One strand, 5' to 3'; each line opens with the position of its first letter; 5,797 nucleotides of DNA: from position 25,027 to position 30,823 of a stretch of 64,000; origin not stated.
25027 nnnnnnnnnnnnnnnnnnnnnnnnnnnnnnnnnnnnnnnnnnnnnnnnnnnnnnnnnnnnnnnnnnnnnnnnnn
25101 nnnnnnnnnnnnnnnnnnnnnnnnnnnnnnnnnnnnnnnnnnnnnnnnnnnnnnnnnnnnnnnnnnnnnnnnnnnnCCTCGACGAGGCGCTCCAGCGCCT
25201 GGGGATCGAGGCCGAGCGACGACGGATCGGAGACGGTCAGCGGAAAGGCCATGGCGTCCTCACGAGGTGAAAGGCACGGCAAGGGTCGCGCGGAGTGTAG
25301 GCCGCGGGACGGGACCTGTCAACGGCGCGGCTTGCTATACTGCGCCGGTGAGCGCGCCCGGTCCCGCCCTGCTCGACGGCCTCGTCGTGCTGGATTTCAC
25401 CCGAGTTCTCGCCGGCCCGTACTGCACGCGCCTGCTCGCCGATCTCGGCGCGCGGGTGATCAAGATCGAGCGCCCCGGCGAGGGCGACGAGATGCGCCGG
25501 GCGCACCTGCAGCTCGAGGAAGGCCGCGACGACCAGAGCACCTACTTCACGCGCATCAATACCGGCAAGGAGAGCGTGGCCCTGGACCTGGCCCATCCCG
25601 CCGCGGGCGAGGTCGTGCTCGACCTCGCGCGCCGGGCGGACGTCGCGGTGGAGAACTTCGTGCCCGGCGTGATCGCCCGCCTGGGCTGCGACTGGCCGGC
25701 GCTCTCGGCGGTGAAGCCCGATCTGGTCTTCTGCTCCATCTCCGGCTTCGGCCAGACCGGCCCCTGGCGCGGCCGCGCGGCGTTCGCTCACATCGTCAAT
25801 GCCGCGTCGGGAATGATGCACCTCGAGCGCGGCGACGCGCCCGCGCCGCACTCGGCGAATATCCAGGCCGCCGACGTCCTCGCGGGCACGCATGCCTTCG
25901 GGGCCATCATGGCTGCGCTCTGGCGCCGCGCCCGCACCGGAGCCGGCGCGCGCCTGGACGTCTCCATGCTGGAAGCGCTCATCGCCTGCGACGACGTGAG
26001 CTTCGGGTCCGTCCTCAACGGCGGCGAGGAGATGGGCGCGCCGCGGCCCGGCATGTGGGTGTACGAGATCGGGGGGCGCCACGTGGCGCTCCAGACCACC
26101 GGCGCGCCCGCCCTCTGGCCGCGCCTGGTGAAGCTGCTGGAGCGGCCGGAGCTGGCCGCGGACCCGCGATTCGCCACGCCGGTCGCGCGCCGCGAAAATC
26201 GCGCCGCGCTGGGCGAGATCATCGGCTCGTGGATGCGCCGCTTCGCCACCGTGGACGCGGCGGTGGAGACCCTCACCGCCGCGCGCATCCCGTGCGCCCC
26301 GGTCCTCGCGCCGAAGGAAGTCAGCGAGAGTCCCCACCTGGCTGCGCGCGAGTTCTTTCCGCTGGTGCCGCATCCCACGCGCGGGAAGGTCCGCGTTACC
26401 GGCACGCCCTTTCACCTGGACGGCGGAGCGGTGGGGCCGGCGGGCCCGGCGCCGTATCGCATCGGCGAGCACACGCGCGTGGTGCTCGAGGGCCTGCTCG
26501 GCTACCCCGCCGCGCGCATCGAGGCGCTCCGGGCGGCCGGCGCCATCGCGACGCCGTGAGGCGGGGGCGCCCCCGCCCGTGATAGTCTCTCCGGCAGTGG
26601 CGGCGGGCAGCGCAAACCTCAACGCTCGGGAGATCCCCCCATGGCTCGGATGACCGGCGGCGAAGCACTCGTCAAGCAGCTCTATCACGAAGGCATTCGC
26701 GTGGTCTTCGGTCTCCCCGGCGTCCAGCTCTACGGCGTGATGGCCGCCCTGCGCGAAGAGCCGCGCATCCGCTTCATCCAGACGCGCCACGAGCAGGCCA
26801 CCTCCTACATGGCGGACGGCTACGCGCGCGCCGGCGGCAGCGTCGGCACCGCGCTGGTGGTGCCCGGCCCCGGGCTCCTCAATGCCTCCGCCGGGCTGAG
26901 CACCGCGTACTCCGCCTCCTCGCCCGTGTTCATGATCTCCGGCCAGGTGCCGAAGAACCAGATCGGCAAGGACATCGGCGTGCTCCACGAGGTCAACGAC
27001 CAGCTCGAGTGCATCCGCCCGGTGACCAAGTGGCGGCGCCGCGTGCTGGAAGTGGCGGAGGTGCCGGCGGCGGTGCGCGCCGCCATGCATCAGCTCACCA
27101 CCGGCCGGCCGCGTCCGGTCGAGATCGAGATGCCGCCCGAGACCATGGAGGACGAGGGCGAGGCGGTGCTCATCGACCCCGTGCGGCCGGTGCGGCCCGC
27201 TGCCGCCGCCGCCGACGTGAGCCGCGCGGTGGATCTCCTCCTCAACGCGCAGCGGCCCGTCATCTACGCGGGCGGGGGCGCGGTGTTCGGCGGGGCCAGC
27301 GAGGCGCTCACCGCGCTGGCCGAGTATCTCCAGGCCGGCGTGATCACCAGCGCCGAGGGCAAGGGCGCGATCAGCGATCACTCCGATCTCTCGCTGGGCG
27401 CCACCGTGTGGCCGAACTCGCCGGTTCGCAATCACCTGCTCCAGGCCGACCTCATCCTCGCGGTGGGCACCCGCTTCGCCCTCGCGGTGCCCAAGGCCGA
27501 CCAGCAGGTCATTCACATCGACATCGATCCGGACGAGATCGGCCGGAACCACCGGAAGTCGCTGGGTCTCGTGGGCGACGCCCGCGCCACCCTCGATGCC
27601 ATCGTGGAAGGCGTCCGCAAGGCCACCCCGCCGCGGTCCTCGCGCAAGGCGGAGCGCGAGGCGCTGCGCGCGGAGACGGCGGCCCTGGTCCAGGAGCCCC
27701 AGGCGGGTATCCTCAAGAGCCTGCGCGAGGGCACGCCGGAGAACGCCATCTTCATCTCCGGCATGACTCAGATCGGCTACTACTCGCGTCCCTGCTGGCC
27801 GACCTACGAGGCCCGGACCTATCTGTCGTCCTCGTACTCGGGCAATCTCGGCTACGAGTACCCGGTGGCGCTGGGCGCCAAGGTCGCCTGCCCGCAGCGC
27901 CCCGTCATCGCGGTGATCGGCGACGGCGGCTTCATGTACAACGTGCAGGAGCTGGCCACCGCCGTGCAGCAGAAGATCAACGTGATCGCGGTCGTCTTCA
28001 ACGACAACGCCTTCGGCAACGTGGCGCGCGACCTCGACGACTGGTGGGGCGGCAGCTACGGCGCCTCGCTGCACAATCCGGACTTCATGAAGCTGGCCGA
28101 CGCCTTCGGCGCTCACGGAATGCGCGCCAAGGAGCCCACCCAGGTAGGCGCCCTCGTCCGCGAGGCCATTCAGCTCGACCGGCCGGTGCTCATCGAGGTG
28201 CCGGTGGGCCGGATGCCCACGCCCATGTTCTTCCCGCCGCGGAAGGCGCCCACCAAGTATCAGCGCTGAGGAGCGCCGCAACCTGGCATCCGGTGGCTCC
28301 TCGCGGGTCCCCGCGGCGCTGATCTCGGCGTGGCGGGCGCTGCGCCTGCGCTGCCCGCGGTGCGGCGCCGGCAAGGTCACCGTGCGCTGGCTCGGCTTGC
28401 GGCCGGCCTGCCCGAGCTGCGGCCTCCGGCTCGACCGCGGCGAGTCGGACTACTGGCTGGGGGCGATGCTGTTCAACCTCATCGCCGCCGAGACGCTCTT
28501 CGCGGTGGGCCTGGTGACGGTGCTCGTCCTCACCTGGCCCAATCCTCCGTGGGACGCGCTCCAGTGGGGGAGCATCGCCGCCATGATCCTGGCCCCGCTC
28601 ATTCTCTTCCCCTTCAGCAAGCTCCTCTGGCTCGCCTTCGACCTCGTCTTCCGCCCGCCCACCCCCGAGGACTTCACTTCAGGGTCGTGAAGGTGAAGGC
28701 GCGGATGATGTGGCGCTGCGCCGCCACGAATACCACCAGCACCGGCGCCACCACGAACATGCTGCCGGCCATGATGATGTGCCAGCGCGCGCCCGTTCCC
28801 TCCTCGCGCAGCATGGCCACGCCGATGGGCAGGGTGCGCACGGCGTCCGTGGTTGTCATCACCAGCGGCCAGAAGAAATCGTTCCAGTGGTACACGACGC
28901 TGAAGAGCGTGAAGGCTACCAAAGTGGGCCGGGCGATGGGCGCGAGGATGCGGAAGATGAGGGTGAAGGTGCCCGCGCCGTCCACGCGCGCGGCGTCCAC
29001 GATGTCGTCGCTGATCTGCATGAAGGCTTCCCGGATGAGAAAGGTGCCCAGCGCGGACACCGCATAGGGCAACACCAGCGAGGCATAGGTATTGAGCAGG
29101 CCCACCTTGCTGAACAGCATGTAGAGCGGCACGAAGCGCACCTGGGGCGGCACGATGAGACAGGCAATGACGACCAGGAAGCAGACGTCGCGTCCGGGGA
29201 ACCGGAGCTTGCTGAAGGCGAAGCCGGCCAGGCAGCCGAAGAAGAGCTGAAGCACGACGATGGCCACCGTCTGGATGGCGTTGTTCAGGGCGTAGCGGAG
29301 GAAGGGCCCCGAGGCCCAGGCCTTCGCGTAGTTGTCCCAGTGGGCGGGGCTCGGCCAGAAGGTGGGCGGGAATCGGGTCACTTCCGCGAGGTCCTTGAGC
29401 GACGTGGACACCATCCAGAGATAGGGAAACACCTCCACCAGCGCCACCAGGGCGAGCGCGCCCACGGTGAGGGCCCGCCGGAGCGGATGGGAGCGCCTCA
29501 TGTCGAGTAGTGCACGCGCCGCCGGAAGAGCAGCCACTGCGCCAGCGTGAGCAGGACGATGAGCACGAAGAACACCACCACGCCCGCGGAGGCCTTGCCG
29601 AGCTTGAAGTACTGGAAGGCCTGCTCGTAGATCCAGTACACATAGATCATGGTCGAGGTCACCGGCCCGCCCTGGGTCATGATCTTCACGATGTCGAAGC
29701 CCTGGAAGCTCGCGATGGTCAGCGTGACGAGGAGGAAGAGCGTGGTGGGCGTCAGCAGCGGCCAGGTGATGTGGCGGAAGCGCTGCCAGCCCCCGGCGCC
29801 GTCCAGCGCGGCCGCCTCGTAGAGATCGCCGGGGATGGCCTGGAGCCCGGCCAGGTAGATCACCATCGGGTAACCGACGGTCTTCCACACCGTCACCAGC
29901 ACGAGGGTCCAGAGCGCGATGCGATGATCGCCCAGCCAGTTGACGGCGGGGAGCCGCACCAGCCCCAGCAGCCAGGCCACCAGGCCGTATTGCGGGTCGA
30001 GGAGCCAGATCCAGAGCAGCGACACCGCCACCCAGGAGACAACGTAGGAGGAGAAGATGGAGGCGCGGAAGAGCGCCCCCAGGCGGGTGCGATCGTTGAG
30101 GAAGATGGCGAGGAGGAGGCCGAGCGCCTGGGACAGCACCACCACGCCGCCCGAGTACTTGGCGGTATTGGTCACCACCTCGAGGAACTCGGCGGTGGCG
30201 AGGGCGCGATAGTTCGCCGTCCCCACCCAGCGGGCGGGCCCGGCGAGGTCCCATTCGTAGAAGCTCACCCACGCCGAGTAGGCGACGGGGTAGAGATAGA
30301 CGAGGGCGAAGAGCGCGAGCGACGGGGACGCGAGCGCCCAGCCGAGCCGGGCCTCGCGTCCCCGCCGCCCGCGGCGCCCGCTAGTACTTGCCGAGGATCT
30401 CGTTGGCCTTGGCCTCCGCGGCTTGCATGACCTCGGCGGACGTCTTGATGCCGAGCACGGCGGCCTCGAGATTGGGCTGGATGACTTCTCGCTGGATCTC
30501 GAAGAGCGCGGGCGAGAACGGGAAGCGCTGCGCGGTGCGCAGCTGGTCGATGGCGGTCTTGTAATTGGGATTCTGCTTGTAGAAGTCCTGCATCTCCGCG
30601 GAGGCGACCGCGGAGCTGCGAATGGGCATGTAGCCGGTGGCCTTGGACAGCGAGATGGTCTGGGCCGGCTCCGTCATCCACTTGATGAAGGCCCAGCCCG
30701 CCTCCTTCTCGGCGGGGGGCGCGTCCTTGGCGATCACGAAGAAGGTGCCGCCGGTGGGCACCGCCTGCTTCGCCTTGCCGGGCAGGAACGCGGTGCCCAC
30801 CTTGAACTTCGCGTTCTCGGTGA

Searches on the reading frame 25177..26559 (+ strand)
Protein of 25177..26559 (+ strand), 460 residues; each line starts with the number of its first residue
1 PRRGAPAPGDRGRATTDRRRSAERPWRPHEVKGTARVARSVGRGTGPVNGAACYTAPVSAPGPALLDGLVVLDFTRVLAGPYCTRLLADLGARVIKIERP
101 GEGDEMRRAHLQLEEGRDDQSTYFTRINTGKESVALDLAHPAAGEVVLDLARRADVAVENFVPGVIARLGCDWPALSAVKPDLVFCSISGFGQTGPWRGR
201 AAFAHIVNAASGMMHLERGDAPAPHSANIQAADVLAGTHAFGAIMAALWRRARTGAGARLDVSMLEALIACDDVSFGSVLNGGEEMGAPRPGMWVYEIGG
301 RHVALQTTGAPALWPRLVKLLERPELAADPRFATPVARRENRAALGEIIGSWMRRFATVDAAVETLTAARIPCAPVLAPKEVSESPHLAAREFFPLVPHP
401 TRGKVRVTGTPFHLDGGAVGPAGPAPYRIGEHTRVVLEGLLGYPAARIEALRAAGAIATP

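Call 21: search_protein_families(library=ncbifam, proteins=[window:25177-26559:+], max_evalue=0.00001)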
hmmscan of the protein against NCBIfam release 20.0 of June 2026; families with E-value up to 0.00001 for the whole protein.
window:25177-26559:+ (460 aa): 7 families
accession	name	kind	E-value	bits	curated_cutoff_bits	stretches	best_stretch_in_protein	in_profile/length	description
NF003809.0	PRK05398.1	subfamily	4e-70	236.5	442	2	66-270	5-206/416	formyl-CoA transferase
TIGR03253.1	oxalate_frc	equivalog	2.1e-68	231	504.2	2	66-269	4-204/416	formyl-CoA transferase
NF052585.1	SucGlutTfsCaiB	equivalog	5.7e-61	206.3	750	1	66-440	8-388/394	succinate--glutarate CoA-transferase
NF008511.0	PRK11430.1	equivalog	3.8e-59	200.7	522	1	66-418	10-357/381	CoA:oxalate CoA-transferase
NF041294.1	Scnl_mescCoAtase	equivalog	1.4e-57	195.6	700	1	66-437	4-380/381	succinyl-CoA:mesaconate CoA-transferase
NF002914.1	PRK03525.1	equivalog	1e-24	87.2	413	1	63-291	7-223/400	L-carnitine CoA-transferase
TIGR04253.1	mesacon_CoA_iso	equivalog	9.7e-17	61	725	1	65-460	2-403/403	2-methylfumaryl-CoA isomerase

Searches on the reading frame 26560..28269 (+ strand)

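Call 22: search_protein_families(library=ncbifam, proteins=[window:26560-28269:+], max_evalue=0.00001)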
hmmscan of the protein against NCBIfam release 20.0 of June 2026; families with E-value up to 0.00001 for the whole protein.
window:26560-28269:+ (569 aa): 54 families (the best 25 are shown)
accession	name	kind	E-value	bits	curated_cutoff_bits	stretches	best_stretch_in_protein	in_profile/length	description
NF006122.0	PRK08266.1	subfamily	5.2e-176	586.3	571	1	28-555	1-530/543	hypothetical protein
NF005712.0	PRK07524.1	subfamily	4e-113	378.7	500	1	31-549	3-529/536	5-guanidino-2-oxopentanoate decarboxylase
TIGR00118.1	acolac_lg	equivalog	2.3e-107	359.8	538.35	1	31-551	1-536/557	biosynthetic-type acetolactate synthase large subunit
NF004710.0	PRK06048.1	equivalog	2.4e-104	349.8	976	1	28-551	5-539/561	acetolactate synthase large subunit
NF004919.0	PRK06276.1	equivalog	1.9e-103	346.8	866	1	31-560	1-549/582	acetolactate synthase large subunit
NF006187.0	PRK08322.1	equivalog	1.9e-96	323.7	509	1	31-549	2-528/548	acetolactate synthase large subunit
NF006052.0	PRK08199.1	subfamily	1.4e-93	314.2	539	1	29-549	6-537/559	thiamine pyrophosphate protein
NF005470.0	PRK07064.1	equivalog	1.5e-89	301.5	495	1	30-566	4-549/552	thiamine pyrophosphate-binding protein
NF005860.0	PRK07789.1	equivalog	1.1e-87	294.9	881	1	24-551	27-580/615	acetolactate synthase large subunit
NF006319.0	PRK08527.1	equivalog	4e-86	289.6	905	1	28-553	1-542/565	acetolactate synthase large subunit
NF005039.0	PRK06456.1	equivalog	4.3e-86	289.6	868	1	32-551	3-546/572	acetolactate synthase large subunit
NF005651.0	PRK07418.1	subfamily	1.7e-84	284.2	942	1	28-551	16-561/617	acetolactate synthase large subunit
NF005058.0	PRK06466.1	equivalog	3.5e-84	283.3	951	1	29-551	2-549/574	acetolactate synthase 3 large subunit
NF008431.0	PRK11269.1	equivalog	2.4e-82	277.3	791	1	28-551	1-557/591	glyoxylate carboligase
NF006525.0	PRK08979.1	equivalog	2.4e-80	270.6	1084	1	28-549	1-545/572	acetolactate synthase 3 large subunit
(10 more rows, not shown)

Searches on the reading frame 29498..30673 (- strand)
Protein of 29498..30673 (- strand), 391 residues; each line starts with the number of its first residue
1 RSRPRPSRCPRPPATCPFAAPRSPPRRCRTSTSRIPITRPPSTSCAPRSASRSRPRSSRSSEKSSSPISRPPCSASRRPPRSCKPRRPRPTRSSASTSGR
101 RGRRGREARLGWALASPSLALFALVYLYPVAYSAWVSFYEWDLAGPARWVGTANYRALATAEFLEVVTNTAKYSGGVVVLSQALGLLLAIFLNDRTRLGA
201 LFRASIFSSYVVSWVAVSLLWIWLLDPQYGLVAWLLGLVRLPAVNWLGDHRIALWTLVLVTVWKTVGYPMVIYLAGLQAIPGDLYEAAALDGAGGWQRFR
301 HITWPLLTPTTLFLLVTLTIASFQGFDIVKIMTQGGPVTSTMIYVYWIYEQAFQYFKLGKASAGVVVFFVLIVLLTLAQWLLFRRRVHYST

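Call 53: search_protein_families(library=ncbifam, proteins=[window:29498-30673:-], max_evalue=1e-40)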
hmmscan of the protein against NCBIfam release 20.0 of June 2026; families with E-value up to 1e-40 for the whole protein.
window:29498-30673:- (391 aa): 1 family
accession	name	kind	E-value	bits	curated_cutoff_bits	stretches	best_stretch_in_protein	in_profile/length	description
NF007852.0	PRK10561.1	equivalog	8.8e-42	144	335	1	107-389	10-294/295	sn-glycerol-3-phosphate ABC transporter permease UgpA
